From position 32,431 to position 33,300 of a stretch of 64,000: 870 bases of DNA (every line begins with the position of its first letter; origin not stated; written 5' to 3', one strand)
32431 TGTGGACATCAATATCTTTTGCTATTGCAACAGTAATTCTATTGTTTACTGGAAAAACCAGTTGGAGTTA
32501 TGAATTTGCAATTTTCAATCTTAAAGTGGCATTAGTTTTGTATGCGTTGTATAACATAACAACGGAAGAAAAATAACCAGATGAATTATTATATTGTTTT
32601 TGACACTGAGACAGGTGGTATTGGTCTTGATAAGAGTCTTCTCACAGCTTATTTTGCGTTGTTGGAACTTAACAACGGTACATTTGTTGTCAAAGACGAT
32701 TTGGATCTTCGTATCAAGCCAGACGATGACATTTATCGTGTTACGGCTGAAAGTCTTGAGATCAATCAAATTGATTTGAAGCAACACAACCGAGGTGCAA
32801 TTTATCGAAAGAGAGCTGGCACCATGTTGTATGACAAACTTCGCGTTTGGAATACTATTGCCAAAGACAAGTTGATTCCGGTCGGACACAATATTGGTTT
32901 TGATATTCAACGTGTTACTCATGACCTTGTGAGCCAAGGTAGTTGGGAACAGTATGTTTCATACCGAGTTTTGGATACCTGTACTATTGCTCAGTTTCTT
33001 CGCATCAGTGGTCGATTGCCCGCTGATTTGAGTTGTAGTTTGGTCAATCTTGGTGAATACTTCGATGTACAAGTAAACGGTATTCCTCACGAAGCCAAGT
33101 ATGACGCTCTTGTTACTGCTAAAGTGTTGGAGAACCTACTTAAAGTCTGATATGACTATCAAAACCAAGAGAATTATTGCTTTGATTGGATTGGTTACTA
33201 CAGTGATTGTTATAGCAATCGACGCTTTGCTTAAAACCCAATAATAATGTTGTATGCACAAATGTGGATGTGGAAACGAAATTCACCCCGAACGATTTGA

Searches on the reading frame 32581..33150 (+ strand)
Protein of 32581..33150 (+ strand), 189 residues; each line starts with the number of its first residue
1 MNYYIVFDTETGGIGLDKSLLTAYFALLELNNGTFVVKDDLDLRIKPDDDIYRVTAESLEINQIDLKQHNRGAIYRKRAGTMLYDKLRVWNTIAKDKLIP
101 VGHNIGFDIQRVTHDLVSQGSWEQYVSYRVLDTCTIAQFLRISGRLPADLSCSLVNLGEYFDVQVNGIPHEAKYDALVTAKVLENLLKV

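Call 105: search_protein_families(library=pfam, proteins=[window:32581-33150:+], max_evalue=0.001)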
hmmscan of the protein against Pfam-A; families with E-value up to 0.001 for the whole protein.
window:32581-33150:+ (189 aa): 1 family
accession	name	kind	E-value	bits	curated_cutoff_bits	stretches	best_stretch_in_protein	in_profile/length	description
PF00929.31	RNase_T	-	2.1e-07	32.1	24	1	5-183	1-164/164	Exonuclease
